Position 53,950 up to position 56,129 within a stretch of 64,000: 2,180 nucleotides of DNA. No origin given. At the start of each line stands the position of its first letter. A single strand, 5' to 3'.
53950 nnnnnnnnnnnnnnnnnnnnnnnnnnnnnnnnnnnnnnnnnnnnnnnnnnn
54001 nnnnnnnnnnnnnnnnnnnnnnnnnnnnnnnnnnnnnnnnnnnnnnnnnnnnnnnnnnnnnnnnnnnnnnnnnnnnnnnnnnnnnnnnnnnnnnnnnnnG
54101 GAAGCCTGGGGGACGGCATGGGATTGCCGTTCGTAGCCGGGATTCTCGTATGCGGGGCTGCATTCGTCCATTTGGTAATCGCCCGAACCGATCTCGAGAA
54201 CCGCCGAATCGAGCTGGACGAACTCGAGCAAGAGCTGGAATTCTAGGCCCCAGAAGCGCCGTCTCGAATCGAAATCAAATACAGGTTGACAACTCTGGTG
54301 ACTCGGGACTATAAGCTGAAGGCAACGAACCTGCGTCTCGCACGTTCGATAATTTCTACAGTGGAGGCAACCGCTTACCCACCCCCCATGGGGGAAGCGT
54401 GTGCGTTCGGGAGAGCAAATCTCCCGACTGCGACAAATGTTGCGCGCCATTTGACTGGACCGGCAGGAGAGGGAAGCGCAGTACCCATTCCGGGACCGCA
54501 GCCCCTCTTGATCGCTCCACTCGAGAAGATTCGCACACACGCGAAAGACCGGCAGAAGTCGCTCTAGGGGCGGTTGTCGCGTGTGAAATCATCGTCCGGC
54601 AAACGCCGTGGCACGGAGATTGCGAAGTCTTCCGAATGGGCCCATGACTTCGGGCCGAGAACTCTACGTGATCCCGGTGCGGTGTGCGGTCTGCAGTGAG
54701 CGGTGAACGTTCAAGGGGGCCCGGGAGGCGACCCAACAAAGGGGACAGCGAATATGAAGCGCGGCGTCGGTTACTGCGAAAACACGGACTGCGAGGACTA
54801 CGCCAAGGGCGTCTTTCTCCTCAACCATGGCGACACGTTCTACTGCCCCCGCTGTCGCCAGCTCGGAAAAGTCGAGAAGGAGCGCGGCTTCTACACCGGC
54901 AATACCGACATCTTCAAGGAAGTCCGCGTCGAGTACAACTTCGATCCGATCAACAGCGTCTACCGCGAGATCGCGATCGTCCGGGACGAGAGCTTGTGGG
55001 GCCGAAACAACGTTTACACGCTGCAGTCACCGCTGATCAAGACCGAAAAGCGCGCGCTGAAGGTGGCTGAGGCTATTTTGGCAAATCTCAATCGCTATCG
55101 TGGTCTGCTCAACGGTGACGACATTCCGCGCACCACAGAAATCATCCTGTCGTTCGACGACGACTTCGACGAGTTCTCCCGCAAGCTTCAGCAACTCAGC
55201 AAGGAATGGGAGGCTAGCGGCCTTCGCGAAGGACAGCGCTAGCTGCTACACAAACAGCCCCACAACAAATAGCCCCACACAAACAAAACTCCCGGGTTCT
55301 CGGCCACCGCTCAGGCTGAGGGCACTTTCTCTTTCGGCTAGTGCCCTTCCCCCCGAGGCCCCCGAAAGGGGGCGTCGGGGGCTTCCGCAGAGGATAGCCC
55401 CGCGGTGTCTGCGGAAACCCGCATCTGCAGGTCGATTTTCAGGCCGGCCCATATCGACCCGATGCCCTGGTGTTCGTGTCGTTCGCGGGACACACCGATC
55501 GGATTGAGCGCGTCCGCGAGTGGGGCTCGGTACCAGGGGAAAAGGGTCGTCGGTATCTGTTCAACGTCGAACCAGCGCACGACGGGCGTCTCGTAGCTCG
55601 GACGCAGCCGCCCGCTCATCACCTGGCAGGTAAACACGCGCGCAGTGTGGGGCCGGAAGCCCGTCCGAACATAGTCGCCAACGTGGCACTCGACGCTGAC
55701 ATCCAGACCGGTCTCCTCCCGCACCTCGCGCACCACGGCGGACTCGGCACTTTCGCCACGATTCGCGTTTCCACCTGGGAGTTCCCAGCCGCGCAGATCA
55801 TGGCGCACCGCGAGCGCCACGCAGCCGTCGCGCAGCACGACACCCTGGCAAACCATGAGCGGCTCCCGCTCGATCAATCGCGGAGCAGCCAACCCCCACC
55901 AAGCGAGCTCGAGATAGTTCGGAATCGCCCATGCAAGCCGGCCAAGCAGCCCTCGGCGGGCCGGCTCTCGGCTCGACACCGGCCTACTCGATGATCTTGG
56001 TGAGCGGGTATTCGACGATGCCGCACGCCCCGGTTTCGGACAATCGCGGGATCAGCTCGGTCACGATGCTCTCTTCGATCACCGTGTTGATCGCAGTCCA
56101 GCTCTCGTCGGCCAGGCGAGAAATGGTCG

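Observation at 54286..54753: Consensus-like promoter followed by a roughly 430-nt hairpin-rich non-coding region: candidate novel structured RNA or riboswitch-like leader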

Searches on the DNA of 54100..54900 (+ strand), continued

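Call 59: search_with_rna_model(model_id=R1, sources=[L081, L082, L083, L084, L085, L086, L087, L088, L089, L090, L091, L092, L093, L094, L095, L096, L097, L098, L099, L100, L101, L102, L103, L104, L105, L106, L107, L108, L109, L110, L111, L112, L113, L114, L115, L116, L117, L118, L119, L120, L121, L122, L123, L124, L125, L126, L127, L128, L129, L130, L131, L132, L133, L134, L135, L136], max_evalue=0.01, make_alignment=false)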
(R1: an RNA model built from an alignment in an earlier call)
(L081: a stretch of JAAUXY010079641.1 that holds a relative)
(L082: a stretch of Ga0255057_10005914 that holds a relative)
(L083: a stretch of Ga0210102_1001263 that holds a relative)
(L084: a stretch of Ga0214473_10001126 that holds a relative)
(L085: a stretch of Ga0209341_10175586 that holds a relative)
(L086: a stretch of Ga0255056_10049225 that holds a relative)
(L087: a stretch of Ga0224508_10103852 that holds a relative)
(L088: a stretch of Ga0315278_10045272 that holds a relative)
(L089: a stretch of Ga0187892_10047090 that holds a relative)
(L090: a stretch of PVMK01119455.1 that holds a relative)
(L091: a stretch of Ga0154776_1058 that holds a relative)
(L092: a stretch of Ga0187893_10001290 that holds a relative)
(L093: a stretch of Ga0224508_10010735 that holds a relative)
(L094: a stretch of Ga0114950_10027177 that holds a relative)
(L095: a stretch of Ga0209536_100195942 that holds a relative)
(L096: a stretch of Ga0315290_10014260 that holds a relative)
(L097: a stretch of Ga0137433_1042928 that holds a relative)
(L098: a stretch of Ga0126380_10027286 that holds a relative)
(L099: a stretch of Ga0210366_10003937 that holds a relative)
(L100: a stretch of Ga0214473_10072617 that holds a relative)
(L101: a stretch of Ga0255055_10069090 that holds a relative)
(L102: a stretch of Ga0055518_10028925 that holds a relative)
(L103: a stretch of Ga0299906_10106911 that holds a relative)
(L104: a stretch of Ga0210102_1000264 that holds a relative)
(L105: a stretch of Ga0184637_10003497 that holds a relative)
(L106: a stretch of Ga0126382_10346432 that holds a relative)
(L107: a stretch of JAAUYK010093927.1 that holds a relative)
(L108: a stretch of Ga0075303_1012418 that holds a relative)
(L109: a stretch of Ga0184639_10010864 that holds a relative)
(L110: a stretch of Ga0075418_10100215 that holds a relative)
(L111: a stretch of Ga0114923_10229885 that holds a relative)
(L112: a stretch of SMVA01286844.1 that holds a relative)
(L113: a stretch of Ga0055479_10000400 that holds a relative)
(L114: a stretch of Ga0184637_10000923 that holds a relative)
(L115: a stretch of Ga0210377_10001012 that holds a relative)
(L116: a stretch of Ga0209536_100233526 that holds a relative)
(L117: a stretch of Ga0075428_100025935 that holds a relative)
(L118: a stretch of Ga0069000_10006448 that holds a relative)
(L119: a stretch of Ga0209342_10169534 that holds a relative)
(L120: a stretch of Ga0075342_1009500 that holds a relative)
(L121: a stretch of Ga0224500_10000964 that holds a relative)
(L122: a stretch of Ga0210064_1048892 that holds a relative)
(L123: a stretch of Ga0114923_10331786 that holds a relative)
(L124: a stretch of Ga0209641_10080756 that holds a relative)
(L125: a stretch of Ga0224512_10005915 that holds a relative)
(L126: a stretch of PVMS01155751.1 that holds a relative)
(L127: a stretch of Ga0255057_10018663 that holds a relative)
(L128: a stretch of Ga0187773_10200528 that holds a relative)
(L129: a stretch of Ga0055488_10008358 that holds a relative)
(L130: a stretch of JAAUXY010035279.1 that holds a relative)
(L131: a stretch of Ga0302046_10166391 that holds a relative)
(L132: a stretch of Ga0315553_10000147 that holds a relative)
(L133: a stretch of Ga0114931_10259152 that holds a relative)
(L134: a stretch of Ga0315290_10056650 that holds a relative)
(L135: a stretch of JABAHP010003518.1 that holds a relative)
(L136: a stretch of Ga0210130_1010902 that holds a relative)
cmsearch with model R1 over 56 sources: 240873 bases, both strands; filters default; matches with E-value up to 0.01: 53.
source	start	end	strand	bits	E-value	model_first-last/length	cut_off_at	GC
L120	1065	1154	+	97.3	3e-19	1-90/90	no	0.64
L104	13640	13729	-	95.5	7.4e-19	1-90/90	no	0.63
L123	920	1010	+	95.3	8.1e-19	1-90/90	no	0.62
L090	4467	4557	+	90.9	7.5e-18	1-90/90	no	0.64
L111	331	421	-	89.4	1.6e-17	1-90/90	no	0.62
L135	4976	5066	+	88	3.3e-17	1-90/90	no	0.69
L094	3351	3441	-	87.5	4.3e-17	1-90/90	no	0.63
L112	2535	2625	+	87.5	4.3e-17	1-90/90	no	0.63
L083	4835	4924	+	87.4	4.6e-17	1-90/90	no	0.62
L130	1868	1958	+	86.8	6.1e-17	1-90/90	no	0.68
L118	1382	1471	+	86.6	6.7e-17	1-90/90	no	0.64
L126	1441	1532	-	85.2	1.4e-16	1-90/90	no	0.7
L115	347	446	-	82.1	6.4e-16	1-90/90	no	0.65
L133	1047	1141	+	80.9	1.2e-15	1-90/90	no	0.68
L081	821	913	-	79.4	2.6e-15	1-90/90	no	0.7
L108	162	250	+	78.8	3.5e-15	1-90/90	no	0.67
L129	85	184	+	78.5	4.1e-15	1-90/90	no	0.64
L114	135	225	-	77.9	5.4e-15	1-90/90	no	0.63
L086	1284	1374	+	77.9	5.6e-15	1-90/90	no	0.66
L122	1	83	-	75.7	1.6e-14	1-82/90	3'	0.61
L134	3085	3184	-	75.6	1.8e-14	1-90/90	no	0.64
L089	1691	1782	-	73.6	4.9e-14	1-90/90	no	0.62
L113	1055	1163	+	71.9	1.1e-13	1-90/90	no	0.63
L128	347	437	-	71.1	1.7e-13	1-90/90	no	0.69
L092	4122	4211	-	70.9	1.9e-13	1-90/90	no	0.7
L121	963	1036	+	70.8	2e-13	1-90/90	no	0.64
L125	2056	2129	-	70.8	2e-13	1-90/90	no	0.64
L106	652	745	+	70.1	2.9e-13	1-90/90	no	0.69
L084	2947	3040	+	69.8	3.4e-13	1-90/90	no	0.69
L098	1201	1291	+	69.4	4e-13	1-90/90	no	0.68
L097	273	366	-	69.1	4.8e-13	1-90/90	no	0.72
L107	2571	2644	-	68.6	6.1e-13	1-90/90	no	0.66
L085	522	615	-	68.2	7.4e-13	1-90/90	no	0.68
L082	2348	2442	-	66.1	2.2e-12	1-90/90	no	0.71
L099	400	492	-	65.8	2.5e-12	1-90/90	no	0.71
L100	1819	1912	-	65.7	2.6e-12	1-90/90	no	0.76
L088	1313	1413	+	65.7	2.7e-12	1-90/90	no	0.68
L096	836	936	-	65.7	2.7e-12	1-90/90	no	0.68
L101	30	103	-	64.6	4.6e-12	1-90/90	no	0.64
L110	1818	1908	-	64.2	5.6e-12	1-90/90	no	0.67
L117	5328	5418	+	64.2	5.6e-12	1-90/90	no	0.67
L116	1988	2061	-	64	6.3e-12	1-90/90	no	0.62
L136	942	1018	-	61.2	2.6e-11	13-90/90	5'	0.65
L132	373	446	-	61.1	2.7e-11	1-90/90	no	0.68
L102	1043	1095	+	59.4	6.5e-11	1-52/90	3'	0.66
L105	9286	9356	-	59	7.9e-11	1-90/90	no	0.68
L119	1741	1834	+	59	8e-11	1-90/90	no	0.71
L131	844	917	-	57.5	1.7e-10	1-90/90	no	0.69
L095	510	604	-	57.1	2.1e-10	1-90/90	no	0.64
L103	70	143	-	56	3.6e-10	1-90/90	no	0.72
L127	568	659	-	53.3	1.4e-09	1-90/90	no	0.71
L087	857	930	+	53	1.6e-09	1-90/90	no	0.66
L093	5249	5323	+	50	7.3e-09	1-90/90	no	0.69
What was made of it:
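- On Evolutionarily conserved structured RNA (generic): A further 53 metagenome loci carry it (call 59).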

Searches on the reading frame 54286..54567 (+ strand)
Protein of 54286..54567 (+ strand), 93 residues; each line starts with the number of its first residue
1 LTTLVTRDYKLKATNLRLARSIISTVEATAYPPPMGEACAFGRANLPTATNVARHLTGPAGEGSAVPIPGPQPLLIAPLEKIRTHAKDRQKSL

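Call 8: search_protein_families(library=pfam, proteins=[window:54286-54567:+], max_evalue=0.1)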
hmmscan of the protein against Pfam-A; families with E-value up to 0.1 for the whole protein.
window:54286-54567:+ (93 aa): 0 families

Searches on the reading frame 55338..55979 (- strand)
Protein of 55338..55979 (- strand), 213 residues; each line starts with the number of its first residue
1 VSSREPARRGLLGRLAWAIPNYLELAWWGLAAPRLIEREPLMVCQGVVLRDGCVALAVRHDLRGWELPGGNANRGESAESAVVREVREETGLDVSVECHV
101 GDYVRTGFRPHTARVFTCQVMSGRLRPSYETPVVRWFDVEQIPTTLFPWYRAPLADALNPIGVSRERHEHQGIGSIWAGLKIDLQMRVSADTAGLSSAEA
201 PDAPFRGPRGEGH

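Call 8: search_protein_families(library=pfam, proteins=[window:55338-55979:-], max_evalue=0.1)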
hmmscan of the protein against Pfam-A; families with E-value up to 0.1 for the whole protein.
window:55338-55979:- (213 aa): 2 families
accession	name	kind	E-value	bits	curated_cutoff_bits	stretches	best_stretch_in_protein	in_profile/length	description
PF00293.34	NUDIX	-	8.6e-14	52.1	21.1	1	46-153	7-130/134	NUDIX domain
PF14815.12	NUDIX_4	-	0.00011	22.4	35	1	65-148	27-104/113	NUDIX domain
